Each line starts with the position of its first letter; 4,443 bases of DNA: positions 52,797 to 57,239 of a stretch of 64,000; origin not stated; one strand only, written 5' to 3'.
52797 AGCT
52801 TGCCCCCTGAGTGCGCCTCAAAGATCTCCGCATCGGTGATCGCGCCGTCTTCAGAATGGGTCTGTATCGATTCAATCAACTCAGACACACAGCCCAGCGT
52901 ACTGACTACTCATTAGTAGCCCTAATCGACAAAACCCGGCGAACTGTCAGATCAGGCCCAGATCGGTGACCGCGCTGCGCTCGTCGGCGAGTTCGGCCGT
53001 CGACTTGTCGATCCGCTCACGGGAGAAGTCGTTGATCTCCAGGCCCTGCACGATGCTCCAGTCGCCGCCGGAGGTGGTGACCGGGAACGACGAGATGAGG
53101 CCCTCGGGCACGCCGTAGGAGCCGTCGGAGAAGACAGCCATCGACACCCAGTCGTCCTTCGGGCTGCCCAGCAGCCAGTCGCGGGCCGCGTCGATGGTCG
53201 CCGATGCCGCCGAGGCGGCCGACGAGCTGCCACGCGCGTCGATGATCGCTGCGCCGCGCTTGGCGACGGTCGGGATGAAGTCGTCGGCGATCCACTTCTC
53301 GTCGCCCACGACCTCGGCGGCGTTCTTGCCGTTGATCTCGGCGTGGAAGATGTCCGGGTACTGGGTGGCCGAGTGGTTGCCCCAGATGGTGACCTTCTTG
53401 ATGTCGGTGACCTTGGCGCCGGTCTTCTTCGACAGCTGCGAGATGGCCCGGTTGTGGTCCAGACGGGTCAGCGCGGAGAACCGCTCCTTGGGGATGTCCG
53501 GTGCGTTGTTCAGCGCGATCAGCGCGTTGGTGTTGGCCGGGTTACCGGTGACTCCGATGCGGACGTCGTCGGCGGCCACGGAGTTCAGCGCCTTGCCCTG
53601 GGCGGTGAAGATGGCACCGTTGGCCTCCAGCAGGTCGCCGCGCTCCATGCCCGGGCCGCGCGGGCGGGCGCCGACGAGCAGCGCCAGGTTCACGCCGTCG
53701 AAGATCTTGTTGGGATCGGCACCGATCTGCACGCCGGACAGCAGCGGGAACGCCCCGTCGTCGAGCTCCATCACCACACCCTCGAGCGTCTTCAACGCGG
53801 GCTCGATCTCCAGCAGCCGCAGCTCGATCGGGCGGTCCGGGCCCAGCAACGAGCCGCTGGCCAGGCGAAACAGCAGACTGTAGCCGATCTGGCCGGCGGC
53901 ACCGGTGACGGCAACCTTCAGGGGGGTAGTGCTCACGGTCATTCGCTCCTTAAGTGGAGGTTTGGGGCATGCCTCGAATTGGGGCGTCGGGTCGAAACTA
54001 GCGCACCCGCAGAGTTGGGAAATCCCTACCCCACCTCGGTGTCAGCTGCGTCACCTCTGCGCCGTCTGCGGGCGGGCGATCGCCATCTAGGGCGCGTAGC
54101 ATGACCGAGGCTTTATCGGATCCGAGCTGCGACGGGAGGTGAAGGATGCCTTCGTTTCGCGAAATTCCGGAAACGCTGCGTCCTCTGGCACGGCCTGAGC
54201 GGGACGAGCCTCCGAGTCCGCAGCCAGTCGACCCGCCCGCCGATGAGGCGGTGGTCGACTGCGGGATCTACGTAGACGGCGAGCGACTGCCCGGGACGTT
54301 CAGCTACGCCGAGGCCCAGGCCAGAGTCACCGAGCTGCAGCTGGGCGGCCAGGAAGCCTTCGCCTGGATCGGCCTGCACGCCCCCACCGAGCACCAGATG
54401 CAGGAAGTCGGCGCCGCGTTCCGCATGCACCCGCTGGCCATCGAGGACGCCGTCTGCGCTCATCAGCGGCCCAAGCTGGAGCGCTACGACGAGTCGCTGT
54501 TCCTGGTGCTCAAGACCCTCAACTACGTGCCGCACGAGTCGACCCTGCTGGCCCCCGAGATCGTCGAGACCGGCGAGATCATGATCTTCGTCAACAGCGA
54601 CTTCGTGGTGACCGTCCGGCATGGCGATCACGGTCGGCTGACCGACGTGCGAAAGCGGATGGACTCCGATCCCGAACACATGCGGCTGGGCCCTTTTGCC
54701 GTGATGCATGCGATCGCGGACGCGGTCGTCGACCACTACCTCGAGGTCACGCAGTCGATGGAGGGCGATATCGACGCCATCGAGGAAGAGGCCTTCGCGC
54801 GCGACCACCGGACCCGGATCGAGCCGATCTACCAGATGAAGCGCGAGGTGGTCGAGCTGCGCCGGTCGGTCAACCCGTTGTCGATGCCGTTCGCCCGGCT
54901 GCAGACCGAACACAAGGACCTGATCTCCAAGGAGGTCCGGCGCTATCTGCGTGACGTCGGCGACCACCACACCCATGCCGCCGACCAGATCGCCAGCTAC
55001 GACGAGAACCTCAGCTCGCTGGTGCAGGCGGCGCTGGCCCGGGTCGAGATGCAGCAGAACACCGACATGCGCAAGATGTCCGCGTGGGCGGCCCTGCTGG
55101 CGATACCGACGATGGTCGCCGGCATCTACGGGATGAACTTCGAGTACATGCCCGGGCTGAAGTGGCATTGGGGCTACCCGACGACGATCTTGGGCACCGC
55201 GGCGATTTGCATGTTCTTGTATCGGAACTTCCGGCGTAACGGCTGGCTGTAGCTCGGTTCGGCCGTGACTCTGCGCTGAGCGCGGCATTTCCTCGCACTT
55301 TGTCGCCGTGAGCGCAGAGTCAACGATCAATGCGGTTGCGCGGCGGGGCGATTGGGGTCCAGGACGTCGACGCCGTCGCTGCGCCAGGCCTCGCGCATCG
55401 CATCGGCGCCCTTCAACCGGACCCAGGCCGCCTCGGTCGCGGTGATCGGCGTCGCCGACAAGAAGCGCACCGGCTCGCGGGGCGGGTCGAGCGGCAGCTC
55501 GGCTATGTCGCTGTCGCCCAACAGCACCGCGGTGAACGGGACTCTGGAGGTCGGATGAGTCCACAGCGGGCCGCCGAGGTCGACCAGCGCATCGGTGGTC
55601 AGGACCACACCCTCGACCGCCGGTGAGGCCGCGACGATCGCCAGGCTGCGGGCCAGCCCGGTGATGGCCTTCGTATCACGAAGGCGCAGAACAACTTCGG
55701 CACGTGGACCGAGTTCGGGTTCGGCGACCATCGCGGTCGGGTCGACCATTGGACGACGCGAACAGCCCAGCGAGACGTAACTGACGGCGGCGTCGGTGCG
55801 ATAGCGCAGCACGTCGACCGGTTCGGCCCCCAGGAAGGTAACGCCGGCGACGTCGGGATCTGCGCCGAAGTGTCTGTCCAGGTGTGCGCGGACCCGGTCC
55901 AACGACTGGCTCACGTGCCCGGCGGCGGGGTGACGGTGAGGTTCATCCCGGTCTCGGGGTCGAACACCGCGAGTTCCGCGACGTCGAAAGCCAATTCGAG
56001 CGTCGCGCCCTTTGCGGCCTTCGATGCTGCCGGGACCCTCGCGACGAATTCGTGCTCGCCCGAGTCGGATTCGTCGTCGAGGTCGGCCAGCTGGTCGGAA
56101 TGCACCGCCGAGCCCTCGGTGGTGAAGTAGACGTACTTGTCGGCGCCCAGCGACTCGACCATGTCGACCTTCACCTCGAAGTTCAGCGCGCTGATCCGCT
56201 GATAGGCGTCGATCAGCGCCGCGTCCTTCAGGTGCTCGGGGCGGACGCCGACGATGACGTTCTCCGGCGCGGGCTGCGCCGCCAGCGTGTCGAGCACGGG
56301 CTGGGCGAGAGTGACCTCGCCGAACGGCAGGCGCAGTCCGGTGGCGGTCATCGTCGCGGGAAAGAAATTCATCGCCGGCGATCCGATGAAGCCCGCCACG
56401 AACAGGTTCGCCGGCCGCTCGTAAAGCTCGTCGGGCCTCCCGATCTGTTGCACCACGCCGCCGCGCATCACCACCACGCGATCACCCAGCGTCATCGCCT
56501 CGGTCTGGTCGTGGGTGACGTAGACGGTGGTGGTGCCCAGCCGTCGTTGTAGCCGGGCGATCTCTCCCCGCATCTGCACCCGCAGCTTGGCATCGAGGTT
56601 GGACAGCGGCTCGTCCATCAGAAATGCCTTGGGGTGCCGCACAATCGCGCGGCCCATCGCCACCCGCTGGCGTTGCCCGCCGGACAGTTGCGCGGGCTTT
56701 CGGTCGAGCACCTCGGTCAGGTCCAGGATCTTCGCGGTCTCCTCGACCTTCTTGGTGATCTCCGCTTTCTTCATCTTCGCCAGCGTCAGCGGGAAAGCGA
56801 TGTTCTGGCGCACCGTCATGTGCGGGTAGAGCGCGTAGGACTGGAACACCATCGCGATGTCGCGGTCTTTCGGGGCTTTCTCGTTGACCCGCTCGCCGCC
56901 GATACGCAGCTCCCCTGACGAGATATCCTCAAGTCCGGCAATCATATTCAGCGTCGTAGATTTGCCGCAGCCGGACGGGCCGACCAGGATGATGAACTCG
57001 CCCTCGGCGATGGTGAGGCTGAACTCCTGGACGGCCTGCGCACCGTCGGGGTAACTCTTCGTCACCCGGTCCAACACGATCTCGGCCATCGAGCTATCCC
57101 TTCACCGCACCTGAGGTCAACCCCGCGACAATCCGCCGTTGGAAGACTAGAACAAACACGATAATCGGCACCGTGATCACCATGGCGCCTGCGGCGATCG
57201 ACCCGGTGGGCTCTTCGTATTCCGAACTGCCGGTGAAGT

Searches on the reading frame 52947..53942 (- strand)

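Call 11: search_protein_families(library=pfam, proteins=[window:52947-53942:-], max_evalue=0.001)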
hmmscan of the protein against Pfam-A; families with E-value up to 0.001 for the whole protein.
window:52947-53942:- (331 aa): 2 families
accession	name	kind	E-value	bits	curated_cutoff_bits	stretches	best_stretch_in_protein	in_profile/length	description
PF02866.23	Ldh_1_C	-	1.5e-41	142.8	22.6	1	159-323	1-168/174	lactate/malate dehydrogenase, alpha/beta C-terminal domain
PF00056.29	Ldh_1_N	-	3.7e-30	105.2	27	1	9-153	2-138/141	lactate/malate dehydrogenase, NAD binding domain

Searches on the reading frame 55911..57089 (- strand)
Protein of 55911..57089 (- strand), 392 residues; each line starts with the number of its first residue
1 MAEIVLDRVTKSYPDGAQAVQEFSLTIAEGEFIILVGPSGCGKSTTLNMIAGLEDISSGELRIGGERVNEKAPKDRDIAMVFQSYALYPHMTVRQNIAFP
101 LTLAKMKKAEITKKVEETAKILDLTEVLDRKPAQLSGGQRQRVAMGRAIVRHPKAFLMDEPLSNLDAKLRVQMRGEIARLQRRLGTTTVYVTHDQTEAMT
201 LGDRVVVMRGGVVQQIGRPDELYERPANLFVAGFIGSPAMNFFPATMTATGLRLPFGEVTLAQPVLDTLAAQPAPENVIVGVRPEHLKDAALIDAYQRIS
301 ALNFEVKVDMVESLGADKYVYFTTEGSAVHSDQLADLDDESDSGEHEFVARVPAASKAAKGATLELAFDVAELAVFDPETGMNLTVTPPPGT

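Call 70: search_protein_families(library=pfam, proteins=[window:55911-57089:-], max_evalue=0.0001)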
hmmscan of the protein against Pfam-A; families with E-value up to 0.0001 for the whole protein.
window:55911-57089:- (392 aa): 2 families
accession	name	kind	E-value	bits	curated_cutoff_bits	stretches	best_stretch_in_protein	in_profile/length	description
PF00005.33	ABC_tran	-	9.5e-33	114.1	25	1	21-162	2-136/137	ABC transporter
PF17912.7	OB_MalK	-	1e-11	46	27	1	236-287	1-53/53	MalK OB fold domain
